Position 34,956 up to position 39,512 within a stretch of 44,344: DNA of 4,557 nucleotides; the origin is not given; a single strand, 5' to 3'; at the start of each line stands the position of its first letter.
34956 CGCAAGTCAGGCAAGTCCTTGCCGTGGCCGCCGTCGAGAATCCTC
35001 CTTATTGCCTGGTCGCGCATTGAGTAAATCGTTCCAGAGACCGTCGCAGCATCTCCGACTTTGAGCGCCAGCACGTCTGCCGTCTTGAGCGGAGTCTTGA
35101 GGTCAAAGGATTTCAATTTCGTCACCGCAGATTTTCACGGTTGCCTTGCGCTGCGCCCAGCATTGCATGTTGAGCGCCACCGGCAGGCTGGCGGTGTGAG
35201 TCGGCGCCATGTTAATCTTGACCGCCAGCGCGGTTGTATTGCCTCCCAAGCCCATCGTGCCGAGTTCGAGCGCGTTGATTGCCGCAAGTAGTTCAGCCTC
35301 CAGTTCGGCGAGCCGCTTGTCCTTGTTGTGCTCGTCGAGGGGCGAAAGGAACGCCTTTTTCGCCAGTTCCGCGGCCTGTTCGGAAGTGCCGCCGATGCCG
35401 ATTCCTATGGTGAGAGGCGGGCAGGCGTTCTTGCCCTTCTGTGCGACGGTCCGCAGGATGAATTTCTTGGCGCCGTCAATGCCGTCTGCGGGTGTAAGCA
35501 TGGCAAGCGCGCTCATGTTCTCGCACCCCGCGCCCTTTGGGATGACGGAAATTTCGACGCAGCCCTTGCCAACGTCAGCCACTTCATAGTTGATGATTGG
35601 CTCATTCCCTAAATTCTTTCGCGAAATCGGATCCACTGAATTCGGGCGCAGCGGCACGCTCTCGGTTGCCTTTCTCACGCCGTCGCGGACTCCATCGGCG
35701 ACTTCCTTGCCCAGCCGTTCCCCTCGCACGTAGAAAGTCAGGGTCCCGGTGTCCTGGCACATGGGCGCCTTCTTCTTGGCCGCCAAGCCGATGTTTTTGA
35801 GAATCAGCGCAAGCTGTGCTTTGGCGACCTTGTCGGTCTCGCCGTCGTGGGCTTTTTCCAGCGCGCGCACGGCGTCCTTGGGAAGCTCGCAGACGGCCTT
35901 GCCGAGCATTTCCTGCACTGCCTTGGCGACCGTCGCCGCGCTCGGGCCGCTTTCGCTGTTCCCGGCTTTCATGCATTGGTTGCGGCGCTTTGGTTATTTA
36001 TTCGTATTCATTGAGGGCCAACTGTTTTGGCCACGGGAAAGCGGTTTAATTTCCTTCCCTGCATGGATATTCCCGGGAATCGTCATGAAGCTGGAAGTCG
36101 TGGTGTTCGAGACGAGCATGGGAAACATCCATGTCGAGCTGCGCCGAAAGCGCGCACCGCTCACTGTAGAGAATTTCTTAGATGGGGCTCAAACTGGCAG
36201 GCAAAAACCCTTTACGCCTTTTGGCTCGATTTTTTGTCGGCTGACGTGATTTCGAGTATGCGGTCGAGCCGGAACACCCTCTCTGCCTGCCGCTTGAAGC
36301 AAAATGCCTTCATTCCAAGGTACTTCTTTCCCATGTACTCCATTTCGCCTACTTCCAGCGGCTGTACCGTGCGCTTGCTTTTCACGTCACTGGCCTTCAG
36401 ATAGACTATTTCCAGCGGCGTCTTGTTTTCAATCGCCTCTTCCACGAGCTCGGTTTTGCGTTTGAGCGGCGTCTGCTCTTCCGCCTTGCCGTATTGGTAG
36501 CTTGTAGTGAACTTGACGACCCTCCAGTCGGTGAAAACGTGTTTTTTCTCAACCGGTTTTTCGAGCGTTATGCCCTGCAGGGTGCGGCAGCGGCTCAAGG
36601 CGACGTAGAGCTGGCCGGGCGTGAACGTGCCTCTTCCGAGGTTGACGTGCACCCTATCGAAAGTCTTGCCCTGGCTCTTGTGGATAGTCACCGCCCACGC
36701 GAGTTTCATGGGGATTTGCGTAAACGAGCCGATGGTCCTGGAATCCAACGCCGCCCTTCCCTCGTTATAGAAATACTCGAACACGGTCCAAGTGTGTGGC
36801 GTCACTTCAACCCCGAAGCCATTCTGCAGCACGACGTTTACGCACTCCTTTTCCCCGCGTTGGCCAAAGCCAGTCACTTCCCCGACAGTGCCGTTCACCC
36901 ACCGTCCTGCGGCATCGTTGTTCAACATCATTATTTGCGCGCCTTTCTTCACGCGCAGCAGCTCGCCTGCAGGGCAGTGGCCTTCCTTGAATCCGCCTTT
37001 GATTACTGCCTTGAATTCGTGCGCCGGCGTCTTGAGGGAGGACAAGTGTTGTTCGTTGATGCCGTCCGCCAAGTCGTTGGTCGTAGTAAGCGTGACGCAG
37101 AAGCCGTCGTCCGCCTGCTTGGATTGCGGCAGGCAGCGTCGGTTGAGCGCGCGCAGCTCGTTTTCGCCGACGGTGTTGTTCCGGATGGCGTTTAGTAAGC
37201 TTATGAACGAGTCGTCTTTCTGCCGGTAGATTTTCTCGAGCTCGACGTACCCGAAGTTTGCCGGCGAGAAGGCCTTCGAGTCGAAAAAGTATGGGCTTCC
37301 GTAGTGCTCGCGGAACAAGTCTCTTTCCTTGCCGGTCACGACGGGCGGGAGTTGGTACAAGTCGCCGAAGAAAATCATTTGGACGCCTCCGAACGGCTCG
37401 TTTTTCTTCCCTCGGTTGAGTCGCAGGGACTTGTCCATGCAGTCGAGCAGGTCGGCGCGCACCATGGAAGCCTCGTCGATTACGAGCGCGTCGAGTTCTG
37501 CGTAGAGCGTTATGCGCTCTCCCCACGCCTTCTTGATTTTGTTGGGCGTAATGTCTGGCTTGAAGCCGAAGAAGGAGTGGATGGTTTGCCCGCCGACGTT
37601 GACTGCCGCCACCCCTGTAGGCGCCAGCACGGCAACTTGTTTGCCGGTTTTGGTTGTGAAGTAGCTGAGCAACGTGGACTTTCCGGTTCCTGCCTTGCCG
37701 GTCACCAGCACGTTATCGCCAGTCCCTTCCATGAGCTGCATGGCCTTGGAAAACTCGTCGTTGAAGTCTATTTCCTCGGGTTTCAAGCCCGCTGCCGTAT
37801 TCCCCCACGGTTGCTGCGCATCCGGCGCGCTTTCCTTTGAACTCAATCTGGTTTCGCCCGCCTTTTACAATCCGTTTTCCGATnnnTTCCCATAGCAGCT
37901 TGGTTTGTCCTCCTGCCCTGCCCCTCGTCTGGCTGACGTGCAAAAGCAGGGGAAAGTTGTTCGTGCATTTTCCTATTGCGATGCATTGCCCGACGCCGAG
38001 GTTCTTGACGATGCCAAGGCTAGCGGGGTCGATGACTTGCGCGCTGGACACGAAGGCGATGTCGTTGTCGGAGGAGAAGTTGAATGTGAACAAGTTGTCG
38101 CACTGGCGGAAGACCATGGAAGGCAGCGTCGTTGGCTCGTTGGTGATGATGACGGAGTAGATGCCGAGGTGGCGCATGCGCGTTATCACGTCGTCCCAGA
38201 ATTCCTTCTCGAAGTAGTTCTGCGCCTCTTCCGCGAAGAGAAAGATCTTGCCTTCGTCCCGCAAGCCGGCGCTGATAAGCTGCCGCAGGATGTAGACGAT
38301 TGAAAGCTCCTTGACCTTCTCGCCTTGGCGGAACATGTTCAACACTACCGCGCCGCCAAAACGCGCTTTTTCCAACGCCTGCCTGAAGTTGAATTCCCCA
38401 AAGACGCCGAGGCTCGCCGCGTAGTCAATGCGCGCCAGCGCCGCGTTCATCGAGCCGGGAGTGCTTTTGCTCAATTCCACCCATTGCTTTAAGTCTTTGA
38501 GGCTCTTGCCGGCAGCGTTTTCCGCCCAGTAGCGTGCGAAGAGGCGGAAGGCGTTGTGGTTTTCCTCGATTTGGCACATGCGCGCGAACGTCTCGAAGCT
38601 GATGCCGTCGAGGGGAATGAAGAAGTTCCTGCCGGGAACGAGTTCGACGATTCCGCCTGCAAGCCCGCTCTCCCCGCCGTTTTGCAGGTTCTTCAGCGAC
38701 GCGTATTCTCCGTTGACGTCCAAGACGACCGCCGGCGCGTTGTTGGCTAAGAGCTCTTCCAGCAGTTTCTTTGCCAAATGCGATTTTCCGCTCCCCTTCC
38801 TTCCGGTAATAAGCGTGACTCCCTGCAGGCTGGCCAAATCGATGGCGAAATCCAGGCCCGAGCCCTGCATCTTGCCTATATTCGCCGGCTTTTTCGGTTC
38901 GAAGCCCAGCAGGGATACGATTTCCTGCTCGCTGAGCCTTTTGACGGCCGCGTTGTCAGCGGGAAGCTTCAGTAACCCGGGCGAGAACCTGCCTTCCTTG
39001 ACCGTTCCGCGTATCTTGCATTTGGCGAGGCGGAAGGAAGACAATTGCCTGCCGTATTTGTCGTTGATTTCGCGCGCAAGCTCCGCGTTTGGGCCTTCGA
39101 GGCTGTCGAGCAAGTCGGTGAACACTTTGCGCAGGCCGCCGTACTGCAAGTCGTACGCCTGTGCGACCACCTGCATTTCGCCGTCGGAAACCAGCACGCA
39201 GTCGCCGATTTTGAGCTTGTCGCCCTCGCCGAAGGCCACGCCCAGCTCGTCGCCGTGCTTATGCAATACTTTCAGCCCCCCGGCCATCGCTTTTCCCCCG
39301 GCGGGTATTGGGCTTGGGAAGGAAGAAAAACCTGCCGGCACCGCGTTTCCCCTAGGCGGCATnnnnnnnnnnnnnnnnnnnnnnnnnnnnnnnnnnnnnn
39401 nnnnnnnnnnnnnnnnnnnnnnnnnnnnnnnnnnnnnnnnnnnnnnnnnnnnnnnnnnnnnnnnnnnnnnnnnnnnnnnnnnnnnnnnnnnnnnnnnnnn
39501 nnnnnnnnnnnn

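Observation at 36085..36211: Cyclophilin gene cut off after 32 codons at the edge of the helicase cassette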

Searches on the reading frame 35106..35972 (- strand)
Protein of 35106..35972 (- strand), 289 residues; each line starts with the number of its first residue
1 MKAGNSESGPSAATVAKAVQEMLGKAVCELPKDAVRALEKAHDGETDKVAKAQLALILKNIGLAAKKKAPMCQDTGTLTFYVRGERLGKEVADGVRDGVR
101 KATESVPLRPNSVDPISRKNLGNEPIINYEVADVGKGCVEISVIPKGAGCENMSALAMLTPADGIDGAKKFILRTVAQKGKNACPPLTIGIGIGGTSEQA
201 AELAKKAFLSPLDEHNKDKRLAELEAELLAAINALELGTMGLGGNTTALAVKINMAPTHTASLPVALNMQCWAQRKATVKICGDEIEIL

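Call 9: find_related_loci(query=window:35106-35972:-, collection=genome_contigs, flank=6000)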
Query window:35106-35972:- (289 aa) in genome_contigs; peptide patterns used: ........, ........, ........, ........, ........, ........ (x = any residue, [..] = any of these).
114 stretches matched a pattern; 43 encode a relative of the query (tblastn E <= 1e-3); 43 distinct loci.
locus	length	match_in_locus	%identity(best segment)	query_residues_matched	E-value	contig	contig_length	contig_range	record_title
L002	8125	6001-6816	67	15-288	4e-124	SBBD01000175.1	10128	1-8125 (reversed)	MAG: archaeon isolate Bin_28_2_1 Hy_contig19093, whole genome shotgun sequence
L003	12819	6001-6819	64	15-289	2e-116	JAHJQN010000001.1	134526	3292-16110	MAG: Candidatus Micrarchaeota archaeon isolate OS_PC_MetaG.mb.109 OS_PC_MetaG.mb.109_k141_63316, whole genome shotgun se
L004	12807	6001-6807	57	14-284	8e-97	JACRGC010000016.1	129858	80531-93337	MAG: Candidatus Micrarchaeota archaeon isolate NC_groundwater_1741_Pr3_B-0.1um_42_19 SR-2_scaffold_141_3700606, whole ge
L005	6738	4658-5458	57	13-281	2e-96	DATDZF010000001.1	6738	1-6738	MAG TPA_asm: Candidatus Norongarragalinales archaeon isolate SMAG_U8185 k141_957459, whole genome shotgun sequence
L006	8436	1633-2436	56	15-281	6e-93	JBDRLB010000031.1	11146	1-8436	MAG: Candidatus Micrarchaeota archaeon isolate MEGAHIT-group-1.75 k141_7326124, whole genome shotgun sequence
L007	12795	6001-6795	55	15-281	2e-91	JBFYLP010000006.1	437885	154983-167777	MAG: Candidatus Micrarchaeota archaeon isolate PPR_0039 k121_6668294, whole genome shotgun sequence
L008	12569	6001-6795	56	15-281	2e-91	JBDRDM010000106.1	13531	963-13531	MAG: Candidatus Micrarchaeota archaeon isolate MEGAHIT-group-1.248 k141_6833627, whole genome shotgun sequence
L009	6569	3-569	59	91-281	6e-71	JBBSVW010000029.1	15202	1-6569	MAG: Candidatus Micrarchaeota archaeon isolate H43-bin164_1 H43_bin164_1_000000000029, whole genome shotgun sequence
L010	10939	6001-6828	41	11-281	5e-63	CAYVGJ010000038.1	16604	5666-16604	MAG TPA_asm: uncultured bacterium isolate binchicken_co20_225 genome assembly, contig: NODE_6638_length_16604_cov_36.163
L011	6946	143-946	44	19-281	3e-61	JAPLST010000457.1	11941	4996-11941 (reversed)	MAG: bacterium isolate LacPavin_0419_WC90_MAG_61_7 LacPavin_0419_WC90_scaffold_190493, whole genome shotgun sequence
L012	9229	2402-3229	44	11-281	5e-61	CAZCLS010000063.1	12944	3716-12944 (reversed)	MAG TPA_asm: uncultured bacterium isolate SRP178699_co1_462 genome assembly, contig: NODE_6435_length_12944_cov_7.630615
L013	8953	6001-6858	40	1-281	9e-61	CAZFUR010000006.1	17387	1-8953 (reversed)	MAG TPA_asm: uncultured bacterium isolate binchicken_co67_270 genome assembly, contig: NODE_3343_length_17387_cov_4.4559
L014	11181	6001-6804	41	13-275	4e-60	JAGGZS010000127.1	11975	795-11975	MAG: bacterium isolate AUK210 PB_MBMC_164_c_000000000301, whole genome shotgun sequence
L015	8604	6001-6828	43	11-281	7e-60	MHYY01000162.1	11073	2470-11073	MAG: Planctomycetes bacterium RIFCSPLOWO2_12_38_17 rifcsplowo2_12_sub10_scaffold_677, whole genome shotgun sequence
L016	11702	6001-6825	42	14-281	1e-59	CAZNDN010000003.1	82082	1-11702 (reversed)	MAG TPA_asm: uncultured Fibrobacterota bacterium isolate binchicken_co17_439 genome assembly, contig: NODE_928_length_82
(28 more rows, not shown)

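Call 69: find_encoding_contigs(protein=window:35106-35972:-, flank=6000, max_places=6)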
Protein window:35106-35972:- (289 aa): no gene with exactly this product is on record in the collection.

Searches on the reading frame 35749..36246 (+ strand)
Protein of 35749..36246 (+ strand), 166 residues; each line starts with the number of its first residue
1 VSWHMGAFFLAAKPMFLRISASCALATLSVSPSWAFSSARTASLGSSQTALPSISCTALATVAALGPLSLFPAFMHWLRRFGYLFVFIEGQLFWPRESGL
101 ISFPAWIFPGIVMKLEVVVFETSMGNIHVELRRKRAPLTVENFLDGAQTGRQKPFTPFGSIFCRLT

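Call 44: find_homologous_proteins(query=window:35749-36246:+, region=113-166, max_evalue=0.01)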
Query window:35749-36246:+, residues 113-166: 1 candidates shared short words with the query, none scored E <= 0.01.

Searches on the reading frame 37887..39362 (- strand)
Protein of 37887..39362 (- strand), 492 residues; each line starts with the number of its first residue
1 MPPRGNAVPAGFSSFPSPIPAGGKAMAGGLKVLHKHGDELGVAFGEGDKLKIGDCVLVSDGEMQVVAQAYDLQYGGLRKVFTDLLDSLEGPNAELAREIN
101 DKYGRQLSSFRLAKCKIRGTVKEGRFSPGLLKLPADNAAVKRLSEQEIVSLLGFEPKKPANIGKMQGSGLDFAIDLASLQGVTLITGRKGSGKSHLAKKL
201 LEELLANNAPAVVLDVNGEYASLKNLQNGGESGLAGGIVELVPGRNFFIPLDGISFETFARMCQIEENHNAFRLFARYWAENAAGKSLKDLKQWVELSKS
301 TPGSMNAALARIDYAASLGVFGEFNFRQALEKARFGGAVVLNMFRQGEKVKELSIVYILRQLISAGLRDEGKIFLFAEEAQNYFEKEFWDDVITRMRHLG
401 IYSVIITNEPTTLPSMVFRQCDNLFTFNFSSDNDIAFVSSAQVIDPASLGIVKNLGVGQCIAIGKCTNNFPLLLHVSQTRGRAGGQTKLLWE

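Call 7: search_protein_families(library=pfam, proteins=[window:37887-39362:-], max_evalue=0.01)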
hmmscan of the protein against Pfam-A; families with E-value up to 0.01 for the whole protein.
window:37887-39362:- (492 aa): 9 families
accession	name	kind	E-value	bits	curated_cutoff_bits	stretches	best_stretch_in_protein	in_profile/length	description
PF01935.23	DUF87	-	6.1e-17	62.9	23.2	1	161-284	2-125/220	Helicase HerA, central domain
PF13401.12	AAA_22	-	3.7e-06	27.7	27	1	180-223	5-47/130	AAA domain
PF10412.15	TrwB_AAD_bind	-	3.8e-05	23.2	20.5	1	180-221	15-56/387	Type IV secretion-system coupling protein DNA-binding domain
PF01580.24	FtsK_SpoIIIE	-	0.00047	20.1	24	1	161-213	21-72/221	FtsK/SpoIIIE family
PF20720.3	nSTAND3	-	0.00089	19.4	27.2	1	171-212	8-49/155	Novel STAND NTPase 3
PF19044.6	P-loop_TraG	-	0.0025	16.9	25.8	1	183-229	32-78/413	TraG P-loop domain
PF13191.12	AAA_16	-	0.0031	18.5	32.6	0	181-208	25-52/167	AAA ATPase domain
PF13173.12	AAA_14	-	0.0036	17.7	27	0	182-254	4-71/129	AAA domain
PF13555.12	AAA_29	-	0.0069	16.5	27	0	178-196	20-38/61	P-loop containing region of AAA domain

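Call 33: search_protein_families(library=padloc, proteins=[window:37887-39362:-], max_evalue=0.01)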
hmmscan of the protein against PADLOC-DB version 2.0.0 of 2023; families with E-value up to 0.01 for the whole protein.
window:37887-39362:- (492 aa): 13 families
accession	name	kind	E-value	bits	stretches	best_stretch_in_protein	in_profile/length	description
PDLC04140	mad8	-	4.9e-14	50.5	1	174-465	20-289/314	mads_8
PDLC02185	HerA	-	2.8e-12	44.1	2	52-222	43-207/585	-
PDLC04100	HerA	-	5e-12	43.3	2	102-222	84-206/580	-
PDLC04105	HerA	-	7.4e-12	42.6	1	104-228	83-214/576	-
PDLC04097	HerA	-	8.3e-11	39.2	2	387-479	503-595/618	-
PDLC04103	HerA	-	1.1e-10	38.5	2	184-225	176-217/579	-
PDLC04106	HerA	-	8.3e-06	22.6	1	184-289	179-286/667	-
PDLC04107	HerA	-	2.7e-05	21.3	1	182-230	171-220/306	-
PDLC04102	HerA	-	2.8e-05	20.6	1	183-226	178-229/654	-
PDLC01055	HerA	-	2.9e-05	21.1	1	134-223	109-202/532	Type III coevolved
PDLC04787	PDC-S01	-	7.8e-05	19.7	0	177-227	24-75/412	-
PDLC04099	HerA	-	0.0002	18.8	1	183-223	172-213/214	-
PDLC04101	HerA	-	0.00035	17.4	1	183-225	171-214/400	-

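Call 67: search_solved_structures(query=window:37887-39362:-, max_evalue=0.001)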
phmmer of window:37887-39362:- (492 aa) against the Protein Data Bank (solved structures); distinct sequences matched with E-value up to 0.001: 3.
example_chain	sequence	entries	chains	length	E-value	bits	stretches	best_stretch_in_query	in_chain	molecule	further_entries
8wiv_A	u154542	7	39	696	1.2e-05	27.5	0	392-467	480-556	Helicase HerA central domain-containing protein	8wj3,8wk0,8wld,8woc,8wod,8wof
8wet_A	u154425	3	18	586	1.8e-05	26.9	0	45-162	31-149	TdpA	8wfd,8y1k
9c1m_M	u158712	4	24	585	0.00055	22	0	392-468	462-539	ATP-binding protein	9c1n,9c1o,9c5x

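Call 78: search_protein_families(library=phrogs, proteins=[window:37887-39362:-], max_evalue=0.001)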
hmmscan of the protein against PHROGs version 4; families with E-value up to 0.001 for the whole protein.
window:37887-39362:- (492 aa): 2 families
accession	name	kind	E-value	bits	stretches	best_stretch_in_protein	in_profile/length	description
phrog_7035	-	unknown function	8e-18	65.2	2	49-224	85-257/969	-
phrog_2666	-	head and packaging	3.7e-16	59.9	2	184-227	325-368/555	terminase large subunit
